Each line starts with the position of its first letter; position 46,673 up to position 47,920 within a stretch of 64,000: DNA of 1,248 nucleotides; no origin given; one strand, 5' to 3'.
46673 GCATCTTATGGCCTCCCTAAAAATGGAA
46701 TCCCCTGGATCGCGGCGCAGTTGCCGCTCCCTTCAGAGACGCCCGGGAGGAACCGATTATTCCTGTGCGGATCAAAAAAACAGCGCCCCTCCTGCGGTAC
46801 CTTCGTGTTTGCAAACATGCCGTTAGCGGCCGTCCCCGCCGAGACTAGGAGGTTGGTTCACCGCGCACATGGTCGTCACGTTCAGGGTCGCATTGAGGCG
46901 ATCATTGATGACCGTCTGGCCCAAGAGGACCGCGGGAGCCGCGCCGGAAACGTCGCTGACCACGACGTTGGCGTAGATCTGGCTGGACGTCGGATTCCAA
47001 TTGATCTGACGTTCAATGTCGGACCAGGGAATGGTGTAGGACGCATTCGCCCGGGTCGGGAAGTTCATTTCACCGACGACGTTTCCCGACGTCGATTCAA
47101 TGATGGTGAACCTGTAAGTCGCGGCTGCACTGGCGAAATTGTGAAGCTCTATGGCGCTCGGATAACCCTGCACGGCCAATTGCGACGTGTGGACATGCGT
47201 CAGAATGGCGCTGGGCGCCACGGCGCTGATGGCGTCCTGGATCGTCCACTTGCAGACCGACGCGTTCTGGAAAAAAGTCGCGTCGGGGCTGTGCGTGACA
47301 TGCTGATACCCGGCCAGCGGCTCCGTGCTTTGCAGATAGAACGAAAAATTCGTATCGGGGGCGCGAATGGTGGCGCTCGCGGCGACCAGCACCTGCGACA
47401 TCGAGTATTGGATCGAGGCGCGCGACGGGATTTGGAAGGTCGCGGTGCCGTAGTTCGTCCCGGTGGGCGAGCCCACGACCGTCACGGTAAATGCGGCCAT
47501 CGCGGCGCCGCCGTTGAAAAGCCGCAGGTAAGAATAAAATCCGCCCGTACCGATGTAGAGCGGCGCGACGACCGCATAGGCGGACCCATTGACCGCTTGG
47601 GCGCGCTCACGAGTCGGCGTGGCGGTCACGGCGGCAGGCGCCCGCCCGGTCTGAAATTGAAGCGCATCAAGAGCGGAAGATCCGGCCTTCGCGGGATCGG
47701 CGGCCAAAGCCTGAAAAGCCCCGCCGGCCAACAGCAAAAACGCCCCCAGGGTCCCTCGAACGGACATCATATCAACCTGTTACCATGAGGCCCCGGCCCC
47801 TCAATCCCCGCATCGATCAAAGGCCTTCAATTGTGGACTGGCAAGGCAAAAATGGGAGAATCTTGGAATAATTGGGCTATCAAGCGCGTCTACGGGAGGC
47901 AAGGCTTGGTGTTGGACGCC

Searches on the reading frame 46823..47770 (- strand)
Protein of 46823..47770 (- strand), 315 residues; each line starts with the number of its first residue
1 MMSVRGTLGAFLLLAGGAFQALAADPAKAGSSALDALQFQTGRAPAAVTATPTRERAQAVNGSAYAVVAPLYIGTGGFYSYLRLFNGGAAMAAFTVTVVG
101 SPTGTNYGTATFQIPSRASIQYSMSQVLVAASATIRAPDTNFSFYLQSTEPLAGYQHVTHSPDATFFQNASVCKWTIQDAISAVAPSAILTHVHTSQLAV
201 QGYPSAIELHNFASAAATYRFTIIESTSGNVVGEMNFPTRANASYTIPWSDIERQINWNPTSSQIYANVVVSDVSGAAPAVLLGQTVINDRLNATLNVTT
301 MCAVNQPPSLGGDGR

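Call 6: search_protein_families(library=pfam, proteins=[window:46823-47770:-], max_evalue=1)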
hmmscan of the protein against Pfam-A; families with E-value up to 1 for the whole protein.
window:46823-47770:- (315 aa): 1 family
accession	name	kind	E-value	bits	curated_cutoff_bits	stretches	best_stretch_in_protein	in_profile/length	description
PF03841.19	SelA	-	0.17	11.3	22.8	1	178-231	127-182/367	L-seryl-tRNA selenium transferase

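Call 7: search_protein_families(library=ncbifam, proteins=[window:46823-47770:-], max_evalue=1)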
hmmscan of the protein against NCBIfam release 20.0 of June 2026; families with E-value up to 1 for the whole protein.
window:46823-47770:- (315 aa): 0 families

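Call 13: find_homologous_proteins(query=window:46823-47770:-, max_evalue=0.001)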
Query window:46823-47770:- (315 aa): 55 proteins with E <= 0.001 among 8000 candidates.
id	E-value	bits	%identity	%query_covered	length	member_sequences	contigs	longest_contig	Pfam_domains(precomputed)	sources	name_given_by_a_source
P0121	3.2e-199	678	100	100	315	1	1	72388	-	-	-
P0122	1.1e-172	591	88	100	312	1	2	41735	-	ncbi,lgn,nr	ncbi:MAG: hypothetical protein IT566_11875 [Rhodospirillaceae bacterium]|nr:hypothetical protein [Rh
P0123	6.6e-172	588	86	100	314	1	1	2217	-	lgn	-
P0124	4.3e-169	579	85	100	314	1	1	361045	-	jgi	jgi:hypothetical protein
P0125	9.1e-169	578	85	100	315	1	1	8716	-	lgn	-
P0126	1.4e-165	568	88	95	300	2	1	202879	-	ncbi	ncbi:MAG: hypothetical protein AB7H70_14085 [Rhodospirillaceae bacterium]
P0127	2.0e-165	567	86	97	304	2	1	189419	-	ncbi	ncbi:MAG: hypothetical protein AB7I36_15450 [Rhodospirillaceae bacterium]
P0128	2.2e-162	557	82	100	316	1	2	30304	-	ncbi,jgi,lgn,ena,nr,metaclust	ncbi:MAG: hypothetical protein LCH56_07220 [Proteobacteria bacterium]|nr:hypothetical protein [Pseud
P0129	4.9e-158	543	80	100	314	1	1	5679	-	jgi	jgi:hypothetical protein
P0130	3.8e-157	540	80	100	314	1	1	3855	-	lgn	-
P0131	8.7e-152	522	85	89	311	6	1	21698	-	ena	-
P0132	1.7e-131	456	74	89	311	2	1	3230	-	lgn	-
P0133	1.9e-131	456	74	89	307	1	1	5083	-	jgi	jgi:hypothetical protein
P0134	3.1e-128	445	68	99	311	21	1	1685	-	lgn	-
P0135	8.8e-127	440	71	88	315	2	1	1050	-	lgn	-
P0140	2.4e-119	416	67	89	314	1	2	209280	-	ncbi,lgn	ncbi:MAG: hypothetical protein AB7E79_06750 [Rhodospirillaceae bacterium]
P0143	1.7e-107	377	59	94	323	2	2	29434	-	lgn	-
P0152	4.5e-91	323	54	94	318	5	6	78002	-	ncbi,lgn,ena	-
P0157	1.4e-88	315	53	93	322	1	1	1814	-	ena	-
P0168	1.4e-68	249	47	80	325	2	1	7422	-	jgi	jgi:hypothetical protein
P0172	6.6e-66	241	47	81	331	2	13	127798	-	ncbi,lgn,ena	-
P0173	8.2e-63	231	43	97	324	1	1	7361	-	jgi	jgi:hypothetical protein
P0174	5.1e-59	218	41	85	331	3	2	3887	-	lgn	-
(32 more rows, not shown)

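Call 24: predict_structure(alignment_id=A1)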
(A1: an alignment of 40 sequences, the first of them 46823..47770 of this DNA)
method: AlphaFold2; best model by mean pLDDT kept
length: 315 residues; sequences in the alignment: 40
mean_pLDDT: 82.2   pTM: 0.76
mean pLDDT of the five models: 82.2, 81.9, 80.7, 79.6, 79.4
residues with pLDDT >= 90: 182; 70-90: 63; 50-70: 17; < 50: 53
segments of 3 or more residues with pLDDT < 50: 1-35, 48-53, 59-62, 313-315
pLDDT, mean of each block of 10 residues (from residue 1): 38 39 43 48 49 50 72 87 96 95 89 98 94 83 92 95 87 89 92 95 94 97 98 98 97 98 97 95 91 88 84 44
secondary structure, 60 per line:
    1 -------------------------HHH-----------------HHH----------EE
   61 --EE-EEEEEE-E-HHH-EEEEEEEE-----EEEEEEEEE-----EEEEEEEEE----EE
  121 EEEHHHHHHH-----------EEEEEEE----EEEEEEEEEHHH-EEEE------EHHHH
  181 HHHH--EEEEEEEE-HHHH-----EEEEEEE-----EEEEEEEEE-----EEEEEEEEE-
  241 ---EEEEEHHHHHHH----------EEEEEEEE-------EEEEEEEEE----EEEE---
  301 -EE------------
elements in order: E66-71 E79-86 E92-100 E106-114 E119-123 H124-130 E142-148 E153-161 E166-169 H177-184 E187-194 H196-199 E205-211 E217-225 E231-239 E244-248 H249-255 E266-273 E281-289 E294-297

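Call 27: fold_search(model_id=the predicted structure, library=pdb)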
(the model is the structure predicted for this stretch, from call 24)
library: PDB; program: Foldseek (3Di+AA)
matches with E <= 10: 1353; with E <= 0.001: 2
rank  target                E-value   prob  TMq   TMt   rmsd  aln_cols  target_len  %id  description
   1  6hpd                  2.7e-04  0.75  0.15  0.07  17.2       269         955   10  The structure of a beta-glucuronidase from glycoside hydrolase family 2 (released 2019-07-24)
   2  5t9a_C                5.9e-04  0.87  0.19  0.10  16.3       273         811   11  Crystal structure of BuGH2Cwt (released 2017-09-13)
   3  4h3w_A                1.5e-03  0.72  0.18  0.18  20.2       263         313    9  Crystal structure of a putative secreted protein (BDI_1231) from Parabacteroides distasonis ATCC 8503 at 2.00 A resolu (released 2012-11-14)
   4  4h3w_B                1.8e-03  0.72  0.20  0.20  20.8       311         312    7  Crystal structure of a putative secreted protein (BDI_1231) from Parabacteroides distasonis ATCC 8503 at 2.00 A resolu (released 2012-11-14)
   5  8dhe_C                2.3e-03  0.47  0.15  0.08  18.4       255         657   10  Tannerella forsythia beta-glucuronidase (mL1) (released 2023-05-17)
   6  7xyr                  2.5e-03  0.30  0.14  0.09  17.9       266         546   10  Cystal Structure of Beta-glucuronidase from Bacteroides thetaiotaomicron (released 2023-07-05)
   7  8cem_E                2.6e-03  0.35  0.14  0.07  22.9       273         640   11  Structure of bovine native C3, re-refinement (released 2023-04-05)
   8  6kzb_A                3.4e-03  0.25  0.13  0.07  22.4       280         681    9  Transglutaminase2 complexed with calcium (released 2020-12-09)
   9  3cmg                  3.8e-03  0.25  0.14  0.08  18.5       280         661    9  Crystal structure of putative beta-galactosidase from Bacteroides fragilis (released 2008-04-29)
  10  5t9g_A                4.8e-03  0.51  0.17  0.09  16.6       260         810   10  Crystal structure of BuGH2Cwt in complex with Galactoisofagomine (released 2017-09-13)
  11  9npd_B                5.7e-03  0.18  0.16  0.09  21.2       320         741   11  Crystal structure of the inactive conformation of a glycoside hydrolase (CapGH2b - E553Q Mutant) from the GH2 family i (released 2025-11-12)
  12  8wqp_A                6.0e-03  0.66  0.20  0.25  17.7       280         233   10  Cryo-EM structure of T. pseudonana PyShell helical tube (released 2024-10-09)
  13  1nc7_A                6.3e-03  1.00  0.24  0.59   5.8       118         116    9  Crystal Structure of Thermotoga maritima 1070 (released 2003-07-01)
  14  2ii7_F                7.1e-03  1.00  0.24  0.74   2.9       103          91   12  Anabaena sensory rhodopsin transducer (released 2007-03-20)
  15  1nc7_D                7.1e-03  1.00  0.27  0.65   4.4       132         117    8  Crystal Structure of Thermotoga maritima 1070 (released 2003-07-01)
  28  2ii7_H                1.0e-02  1.00  0.26  0.70   3.0       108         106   12  Anabaena sensory rhodopsin transducer (released 2007-03-20)
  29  1nc7_B                1.0e-02  1.00  0.24  0.59   5.8       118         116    9  Crystal Structure of Thermotoga maritima 1070 (released 2003-07-01)
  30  2ii7_E                1.2e-02  1.00  0.24  0.68   3.3        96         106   24  Anabaena sensory rhodopsin transducer (released 2007-03-20)
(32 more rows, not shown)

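Call 46: find_encoding_contigs(protein=P0172, flank=10000, max_places=2)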
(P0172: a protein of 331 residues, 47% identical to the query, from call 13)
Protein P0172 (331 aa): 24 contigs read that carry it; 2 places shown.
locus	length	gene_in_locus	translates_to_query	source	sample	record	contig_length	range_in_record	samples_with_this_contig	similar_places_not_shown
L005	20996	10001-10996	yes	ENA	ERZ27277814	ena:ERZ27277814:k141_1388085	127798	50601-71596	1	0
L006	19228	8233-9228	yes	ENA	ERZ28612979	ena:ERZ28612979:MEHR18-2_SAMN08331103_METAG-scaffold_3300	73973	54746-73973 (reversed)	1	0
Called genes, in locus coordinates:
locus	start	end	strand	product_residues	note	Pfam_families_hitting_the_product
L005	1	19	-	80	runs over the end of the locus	-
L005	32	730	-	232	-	-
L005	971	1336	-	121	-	-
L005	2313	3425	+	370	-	PF05050:Methyltransf_21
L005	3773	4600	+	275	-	PF00106:adh_short, PF01370:Epimerase (weak), PF08659:KR, PF13460:NAD_binding_10 (faint), PF13561:adh_short_C2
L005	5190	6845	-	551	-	PF06980:DUF1302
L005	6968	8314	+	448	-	PF07044:DUF1329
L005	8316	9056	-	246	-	-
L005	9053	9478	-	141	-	PF04542:Sigma70_r2, PF07638:Sigma70_ECF, PF08281:Sigma70_r4_2, PF04545:Sigma70_r4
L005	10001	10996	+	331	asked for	-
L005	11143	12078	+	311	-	PF09459:EB_dh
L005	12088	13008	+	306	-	PF13435:Cytochrome_C554 (faint), PF14522:Cytochrome_C7 (faint), PF22678:Cytochrom_c_NrfB-like, PF09699:Paired_CXXCH_1 (weak), PF14537:Cytochrom_c3_2 (weak), PF09699:Paired_CXXCH_1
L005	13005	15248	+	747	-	PF11854:MtrB_PioB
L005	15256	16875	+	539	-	PF08811:DUF1800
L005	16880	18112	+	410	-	PF07394:DUF1501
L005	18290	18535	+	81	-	-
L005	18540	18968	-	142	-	-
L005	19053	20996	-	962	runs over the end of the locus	PF07715:Plug, PF00593:TonB_dep_Rec_b-barrel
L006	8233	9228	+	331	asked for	-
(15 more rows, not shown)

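Call 47: find_encoding_contigs(protein=P0152, flank=10000, max_places=1)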
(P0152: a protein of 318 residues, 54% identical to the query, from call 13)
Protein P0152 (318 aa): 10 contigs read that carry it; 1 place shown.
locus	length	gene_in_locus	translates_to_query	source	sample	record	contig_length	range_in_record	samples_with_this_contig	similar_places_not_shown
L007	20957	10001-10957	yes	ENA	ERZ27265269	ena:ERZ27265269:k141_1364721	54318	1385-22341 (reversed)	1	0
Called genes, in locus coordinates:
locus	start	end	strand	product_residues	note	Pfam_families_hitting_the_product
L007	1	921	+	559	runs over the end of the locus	PF07626:PSD3 (weak), PF07637:PSD5, PF07631:PSD4, PF07627:PSCyt3, PF07624:PSD2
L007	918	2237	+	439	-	PF07586:HXXSHH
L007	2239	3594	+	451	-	PF03640:Lipoprotein_15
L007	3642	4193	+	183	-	PF00881:Nitroreductase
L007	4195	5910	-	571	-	PF06980:DUF1302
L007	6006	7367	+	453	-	PF07044:DUF1329, PF17131:TP_0789-like (faint)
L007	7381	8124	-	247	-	-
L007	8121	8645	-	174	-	PF04542:Sigma70_r2, PF22029:PhyR_sigma2, PF08281:Sigma70_r4_2, PF04545:Sigma70_r4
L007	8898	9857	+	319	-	-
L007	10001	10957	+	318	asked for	-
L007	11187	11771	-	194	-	PF01292:Ni_hydr_CYTB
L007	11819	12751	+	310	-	PF09459:EB_dh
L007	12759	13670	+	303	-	PF03264:Cytochrom_NNT (faint), PF22113:Mtrc-MtrF_II-IV_dom (faint), PF14522:Cytochrome_C7 (faint), PF22678:Cytochrom_c_NrfB-like, PF09699:Paired_CXXCH_1, PF14537:Cytochrom_c3_2 (weak), PF09699:Paired_CXXCH_1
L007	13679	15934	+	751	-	PF11854:MtrB_PioB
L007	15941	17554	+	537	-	PF08811:DUF1800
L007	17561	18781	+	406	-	PF07394:DUF1501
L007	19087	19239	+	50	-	PF08085:Entericidin (weak)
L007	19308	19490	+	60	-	-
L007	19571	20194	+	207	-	PF00081:Sod_Fe_N, PF02777:Sod_Fe_C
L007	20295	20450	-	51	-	PF11752:DUF3309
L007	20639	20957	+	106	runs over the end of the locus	-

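Call 49: find_related_loci(query=A1, collection=genome_contigs, flank=10000)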
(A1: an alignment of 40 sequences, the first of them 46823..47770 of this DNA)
Query A1 (315 aa) in genome_contigs; peptide patterns used: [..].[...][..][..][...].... (x = any residue, [..] = any of these).
21 stretches matched a pattern; 15 encode a relative of the query (tblastn E <= 1e-3); 15 distinct loci.
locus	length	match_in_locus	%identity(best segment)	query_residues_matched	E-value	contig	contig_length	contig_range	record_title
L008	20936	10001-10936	88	2-315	0e+0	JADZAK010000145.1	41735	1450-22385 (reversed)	MAG: Rhodospirillaceae bacterium isolate SJ625 c_000000720270, whole genome shotgun sequence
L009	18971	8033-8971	87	1-315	0e+0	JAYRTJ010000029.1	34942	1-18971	MAG: Rhodospirillaceae bacterium isolate NJ_NJASGE1bin.36 NODE_925_length_34942_cov_5.898722, whole genome shotgun seque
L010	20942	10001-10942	86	2-315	0e+0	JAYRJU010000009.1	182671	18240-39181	MAG: Rhodospirillaceae bacterium isolate SZ_szas3bin.26 NODE_110_length_182671_cov_6.10677, whole genome shotgun sequenc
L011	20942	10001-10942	85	2-315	6e-179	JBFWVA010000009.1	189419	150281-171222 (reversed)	MAG: Rhodospirillaceae bacterium isolate CA_2019_TPBF_83 NODE_731_length_189419_cov_9.288538_TPBF, whole genome shotgun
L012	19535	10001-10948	82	1-315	4e-173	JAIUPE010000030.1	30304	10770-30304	MAG: Proteobacteria bacterium isolate RHODO3 3300009517-bin.46~Ga0102832_1000902, whole genome shotgun sequence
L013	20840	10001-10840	85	34-315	3e-159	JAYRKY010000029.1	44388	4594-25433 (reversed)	MAG: Rhodospirillaceae bacterium isolate XM2_XAASGE1bin.27 NODE_618_length_44388_cov_2.236506, whole genome shotgun sequ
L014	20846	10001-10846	67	34-314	3e-126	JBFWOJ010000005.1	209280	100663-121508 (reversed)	MAG: Rhodospirillaceae bacterium isolate CA_2019_TPBF_133 NODE_610_length_209280_cov_6.971542_TPBF, whole genome shotgun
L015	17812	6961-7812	58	27-309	7e-109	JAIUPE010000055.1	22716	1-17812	MAG: Proteobacteria bacterium isolate RHODO3 3300009517-bin.46~Ga0102832_1001178, whole genome shotgun sequence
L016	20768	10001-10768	62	51-305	1e-106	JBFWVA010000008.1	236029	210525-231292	MAG: Rhodospirillaceae bacterium isolate CA_2019_TPBF_83 NODE_504_length_236029_cov_10.719430_TPBF, whole genome shotgun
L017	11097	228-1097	54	12-306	1e-96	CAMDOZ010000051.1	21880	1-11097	MAG: Candidatus Marinimicrobia bacterium isolate TH-11nov19-269 genome assembly, contig: TH-11nov19-C5910, whole genome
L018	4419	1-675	55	88-309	3e-77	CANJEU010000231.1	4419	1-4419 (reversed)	MAG: Candidatus Marinimicrobia bacterium isolate RH-23may17-1018 genome assembly, contig: RH-23may17-C177014, whole geno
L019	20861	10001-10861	45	34-305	6e-74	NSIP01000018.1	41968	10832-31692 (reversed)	MAG: Rhodospirillaceae bacterium isolate Baikal-G1 Rhodospirillaceae-Baikal-G1-C18, whole genome shotgun sequence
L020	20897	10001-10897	40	13-305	7e-67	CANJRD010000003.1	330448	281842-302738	MAG: Rhodospirillaceae bacterium isolate RH-23may17-603 genome assembly, contig: RH-23may17-C91, whole genome shotgun se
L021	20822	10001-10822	40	55-309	2e-56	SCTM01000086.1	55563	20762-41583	MAG: Rhodospirillaceae bacterium isolate FW301_bin.2 FW301_bin.2-16725-1, whole genome shotgun sequence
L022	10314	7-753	38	80-314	1e-50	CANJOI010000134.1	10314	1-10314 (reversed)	MAG: Candidatus Marinimicrobia bacterium isolate RH-23may17-709 genome assembly, contig: RH-23may17-C52057, whole genome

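Call 53: search_protein_families(library=pfam, proteins=[L016:9848-11539:+, L016:13731-16520:-, L016:7914-9614:+, L016:5783-7438:+, L021:9845-11521:+, L021:11846-14527:+, L021:7847-9322:-, L021:4871-6808:-], max_evalue=0.001)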
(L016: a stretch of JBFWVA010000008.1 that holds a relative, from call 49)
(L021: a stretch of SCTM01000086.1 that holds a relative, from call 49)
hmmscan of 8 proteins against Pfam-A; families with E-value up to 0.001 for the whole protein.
L016:9848-11539:+ (563 aa): 1 family
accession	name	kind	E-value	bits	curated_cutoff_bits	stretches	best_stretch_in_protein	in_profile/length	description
PF18998.6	Flg_new_2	-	2.2e-14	53.6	23.6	3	485-562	4-69/73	Divergent InlB B-repeat domain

L016:13731-16520:- (929 aa): 1 family
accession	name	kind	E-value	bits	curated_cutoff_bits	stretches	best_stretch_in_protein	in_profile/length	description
PF01551.29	Peptidase_M23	-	0.00085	19.9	28.7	0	629-672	14-56/96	Peptidase family M23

L016:7914-9614:+ (566 aa): 3 families
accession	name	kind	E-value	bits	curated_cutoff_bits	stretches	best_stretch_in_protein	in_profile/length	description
PF07995.17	GSDH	-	1.8e-95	320.4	25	1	234-557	2-325/332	Glucose / Sorbosone dehydrogenase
PF13442.11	Cytochrome_CBB3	-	1.1e-11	45.3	27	1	128-196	5-68/68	Cytochrome C oxidase, cbb3-type, subunit III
PF00034.26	Cytochrom_C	-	7.4e-09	37.2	21.3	1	128-198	3-88/90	Cytochrome c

L016:5783-7438:+ (551 aa): 2 families
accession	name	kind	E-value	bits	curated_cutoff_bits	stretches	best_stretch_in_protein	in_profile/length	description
PF00563.25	EAL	-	5.4e-07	29.7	31.3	1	386-542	65-233/236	EAL domain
PF00072.30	Response_reg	-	2.6e-06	28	30.2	1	37-152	2-110/111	Response regulator receiver domain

L021:9845-11521:+ (558 aa): 0 families

L021:11846-14527:+ (893 aa): 9 families
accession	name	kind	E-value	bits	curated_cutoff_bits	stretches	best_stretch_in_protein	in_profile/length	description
PF13549.11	ATP-grasp_5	-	2.3e-81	272.8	27.6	1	481-702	2-221/221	ATP-grasp domain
PF13607.11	Succ_CoA_lig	-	8.7e-58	194.4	27.4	1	156-293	1-138/138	Succinyl-CoA ligase like flavodoxin domain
PF13380.12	CoA_binding_2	-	6.6e-27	94.7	22.8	1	13-140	1-115/116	CoA binding domain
PF02629.25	CoA_binding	-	1.1e-09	39.3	22.3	1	13-103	4-97/97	CoA binding domain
PF19045.5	Ligase_CoA_2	-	6e-08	33.3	23.7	1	305-437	2-141/162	Ligase-CoA domain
PF13302.13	Acetyltransf_3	-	1.8e-07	32.4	25.4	1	735-872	3-138/138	Acetyltransferase (GNAT) domain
PF00583.31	Acetyltransf_1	-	2e-07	31.7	20.7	1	780-871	24-116/116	Acetyltransferase (GNAT) family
PF08442.15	ATP-grasp_2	-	1.8e-06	28.2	29.5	1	493-687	6-201/202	ATP-grasp domain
PF24948.1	Citrate_synth_N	-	9.4e-05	22.3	83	1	543-703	68-221/232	ATP-citrate synthase ATP-grasp domain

L021:7847-9322:- (491 aa): 1 family
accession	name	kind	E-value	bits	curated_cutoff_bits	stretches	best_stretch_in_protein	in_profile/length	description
PF00171.27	Aldedh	-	1.2e-172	575.1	23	1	26-486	1-461/461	Aldehyde dehydrogenase family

L021:4871-6808:- (645 aa): 10 families
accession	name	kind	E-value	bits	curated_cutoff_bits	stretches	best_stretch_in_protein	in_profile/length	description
PF01583.26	APS_kinase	-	4e-67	225.4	21.1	1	475-624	2-152/152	Adenylylsulphate kinase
PF00009.33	GTP_EFTU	-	2.3e-42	145.2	26.5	1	37-241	2-181/188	Elongation factor Tu GTP binding domain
PF22594.2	GTP-eEF1A_C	-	1.8e-27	96.1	27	1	347-445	1-100/101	GTP-eEF1A C-terminal domain-like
PF01926.29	MMR_HSR1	-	2.1e-07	31.5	21.9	1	99-180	27-113/113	50S ribosome-binding GTPase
PF03144.31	GTP_EFTU_D2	-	3e-06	28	30.3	1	276-336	6-73/73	Elongation factor Tu domain 2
PF13671.12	AAA_33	-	5.6e-06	27.1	27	1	477-591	1-116/143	AAA domain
PF03193.22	RsgA_GTPase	-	2.4e-05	24.7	30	0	470-498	101-129/174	RsgA GTPase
PF13238.12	AAA_18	-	0.00032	21.6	29.4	1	481-589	4-107/128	AAA domain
PF00448.28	SRP54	-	0.00063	19.9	22.7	0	44-139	7-105/196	SRP54-type protein, GTPase domain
PF13555.12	AAA_29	-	0.0009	19.4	27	0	449-491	1-38/61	P-loop containing region of AAA domain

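Call 66: search_protein_families(library=pfam, proteins=[P0140, P0143, P0157, P0168, P0172, P0174, P0173], max_evalue=0.1)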
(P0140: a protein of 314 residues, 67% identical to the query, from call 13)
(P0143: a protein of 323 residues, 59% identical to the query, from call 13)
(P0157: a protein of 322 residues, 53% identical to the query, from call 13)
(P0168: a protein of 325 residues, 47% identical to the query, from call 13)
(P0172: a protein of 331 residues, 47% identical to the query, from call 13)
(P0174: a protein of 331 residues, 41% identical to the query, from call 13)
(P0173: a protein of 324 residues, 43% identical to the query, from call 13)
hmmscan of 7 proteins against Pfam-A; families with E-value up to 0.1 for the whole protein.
P0140 (314 aa): 0 families

P0143 (323 aa): 0 families

P0157 (322 aa): 0 families

P0168 (325 aa): 0 families

P0172 (331 aa): 0 families

P0174 (331 aa): 0 families

P0173 (324 aa): 0 families
